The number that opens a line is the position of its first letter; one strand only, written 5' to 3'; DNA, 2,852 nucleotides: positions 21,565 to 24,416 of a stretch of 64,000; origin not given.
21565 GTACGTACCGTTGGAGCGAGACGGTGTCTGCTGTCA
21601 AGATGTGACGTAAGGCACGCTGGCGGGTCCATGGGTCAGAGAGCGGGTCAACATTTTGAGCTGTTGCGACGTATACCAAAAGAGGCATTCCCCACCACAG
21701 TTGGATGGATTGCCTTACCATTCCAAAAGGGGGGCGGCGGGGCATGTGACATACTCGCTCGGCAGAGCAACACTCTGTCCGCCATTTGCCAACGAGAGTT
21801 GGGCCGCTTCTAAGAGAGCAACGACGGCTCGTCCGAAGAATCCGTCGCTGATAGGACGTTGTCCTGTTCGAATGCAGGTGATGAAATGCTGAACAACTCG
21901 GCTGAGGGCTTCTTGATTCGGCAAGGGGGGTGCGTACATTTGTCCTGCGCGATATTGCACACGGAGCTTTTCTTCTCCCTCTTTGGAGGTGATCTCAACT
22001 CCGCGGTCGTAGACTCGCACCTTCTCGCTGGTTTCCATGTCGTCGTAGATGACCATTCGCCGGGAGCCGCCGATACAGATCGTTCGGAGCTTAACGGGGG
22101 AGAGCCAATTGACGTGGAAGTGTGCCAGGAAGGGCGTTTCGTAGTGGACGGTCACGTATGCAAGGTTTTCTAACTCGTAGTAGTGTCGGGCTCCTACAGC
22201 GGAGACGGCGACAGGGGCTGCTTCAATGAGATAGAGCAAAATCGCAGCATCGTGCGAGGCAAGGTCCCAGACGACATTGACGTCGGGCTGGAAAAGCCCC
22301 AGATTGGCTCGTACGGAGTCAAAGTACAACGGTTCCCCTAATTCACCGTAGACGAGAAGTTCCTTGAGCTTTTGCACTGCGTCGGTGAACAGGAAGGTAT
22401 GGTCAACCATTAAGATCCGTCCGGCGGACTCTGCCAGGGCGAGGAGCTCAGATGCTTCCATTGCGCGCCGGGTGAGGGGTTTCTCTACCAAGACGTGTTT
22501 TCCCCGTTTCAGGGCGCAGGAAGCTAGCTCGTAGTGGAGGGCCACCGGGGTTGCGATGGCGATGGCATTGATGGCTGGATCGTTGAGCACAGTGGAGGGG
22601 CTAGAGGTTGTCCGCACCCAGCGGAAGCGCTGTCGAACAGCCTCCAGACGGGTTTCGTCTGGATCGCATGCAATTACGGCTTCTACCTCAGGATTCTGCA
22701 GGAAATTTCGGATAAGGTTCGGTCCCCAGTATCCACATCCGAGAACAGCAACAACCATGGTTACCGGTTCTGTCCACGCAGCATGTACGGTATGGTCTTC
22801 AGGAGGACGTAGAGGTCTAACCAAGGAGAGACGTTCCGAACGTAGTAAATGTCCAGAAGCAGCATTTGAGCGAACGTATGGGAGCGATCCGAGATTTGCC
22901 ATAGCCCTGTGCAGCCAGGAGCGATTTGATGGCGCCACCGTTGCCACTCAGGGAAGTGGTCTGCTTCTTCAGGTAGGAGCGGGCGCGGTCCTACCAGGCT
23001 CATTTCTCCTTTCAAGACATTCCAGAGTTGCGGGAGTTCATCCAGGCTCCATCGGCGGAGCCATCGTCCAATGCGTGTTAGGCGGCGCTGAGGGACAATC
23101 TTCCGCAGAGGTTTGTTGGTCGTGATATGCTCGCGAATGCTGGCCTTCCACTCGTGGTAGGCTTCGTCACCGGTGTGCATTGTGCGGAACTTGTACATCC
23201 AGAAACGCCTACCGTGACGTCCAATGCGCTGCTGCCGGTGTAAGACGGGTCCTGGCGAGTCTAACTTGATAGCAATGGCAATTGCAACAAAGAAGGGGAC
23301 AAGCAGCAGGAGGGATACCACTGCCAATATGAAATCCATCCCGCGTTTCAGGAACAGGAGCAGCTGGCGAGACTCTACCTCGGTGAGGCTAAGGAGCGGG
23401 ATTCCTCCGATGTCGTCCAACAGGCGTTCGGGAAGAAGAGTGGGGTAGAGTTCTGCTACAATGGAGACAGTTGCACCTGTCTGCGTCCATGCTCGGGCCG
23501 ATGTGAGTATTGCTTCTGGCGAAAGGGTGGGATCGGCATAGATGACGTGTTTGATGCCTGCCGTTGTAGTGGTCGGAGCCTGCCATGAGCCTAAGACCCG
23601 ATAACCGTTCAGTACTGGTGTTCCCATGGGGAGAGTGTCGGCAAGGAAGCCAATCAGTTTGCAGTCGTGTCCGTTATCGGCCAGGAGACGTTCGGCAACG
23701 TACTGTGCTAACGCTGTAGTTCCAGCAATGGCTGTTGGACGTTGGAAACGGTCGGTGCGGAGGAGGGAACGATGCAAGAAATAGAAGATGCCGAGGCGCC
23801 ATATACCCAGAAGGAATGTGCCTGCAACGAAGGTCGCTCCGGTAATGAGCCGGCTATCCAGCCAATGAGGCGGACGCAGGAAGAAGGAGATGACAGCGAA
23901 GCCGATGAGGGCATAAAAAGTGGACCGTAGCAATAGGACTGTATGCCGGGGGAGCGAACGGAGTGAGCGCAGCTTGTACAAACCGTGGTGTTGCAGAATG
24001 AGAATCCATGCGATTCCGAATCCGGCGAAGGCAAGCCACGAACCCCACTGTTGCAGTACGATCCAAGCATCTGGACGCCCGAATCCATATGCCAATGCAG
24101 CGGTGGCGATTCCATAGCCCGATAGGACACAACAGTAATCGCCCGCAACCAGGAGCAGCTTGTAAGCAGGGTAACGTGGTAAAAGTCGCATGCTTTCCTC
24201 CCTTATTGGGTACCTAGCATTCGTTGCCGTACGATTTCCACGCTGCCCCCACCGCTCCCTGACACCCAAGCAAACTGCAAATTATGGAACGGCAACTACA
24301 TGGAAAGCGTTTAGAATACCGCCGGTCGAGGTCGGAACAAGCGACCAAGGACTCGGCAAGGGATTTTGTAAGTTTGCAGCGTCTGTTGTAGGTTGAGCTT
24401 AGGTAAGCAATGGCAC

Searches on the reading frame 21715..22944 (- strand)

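Call 64: search_protein_families(library=pfam, proteins=[window:21715-22944:-], max_evalue=0.001)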
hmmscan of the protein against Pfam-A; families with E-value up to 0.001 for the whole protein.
window:21715-22944:- (409 aa): 2 families
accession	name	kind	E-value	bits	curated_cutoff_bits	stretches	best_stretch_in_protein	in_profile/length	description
PF01408.29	GFO_IDH_MocA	-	8.6e-27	94.7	24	1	65-182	3-120/120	Oxidoreductase family, NAD-binding Rossmann fold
PF22725.1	GFO_IDH_MocA_C3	-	3.3e-10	40.5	27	1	190-295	1-120/124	GFO/IDH/MocA C-terminal domain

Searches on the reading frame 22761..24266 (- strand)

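Call 64: search_protein_families(library=pfam, proteins=[window:22761-24266:-], max_evalue=0.001)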
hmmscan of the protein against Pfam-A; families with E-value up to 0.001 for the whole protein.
window:22761-24266:- (501 aa): 2 families
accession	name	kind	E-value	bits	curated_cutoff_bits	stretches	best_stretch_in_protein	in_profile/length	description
PF02397.22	Bac_transf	-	1.4e-61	207.6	27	1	307-496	1-178/179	Bacterial sugar transferase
PF13727.12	CoA_binding_3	-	4.5e-09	37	25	1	94-229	3-131/175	CoA-binding domain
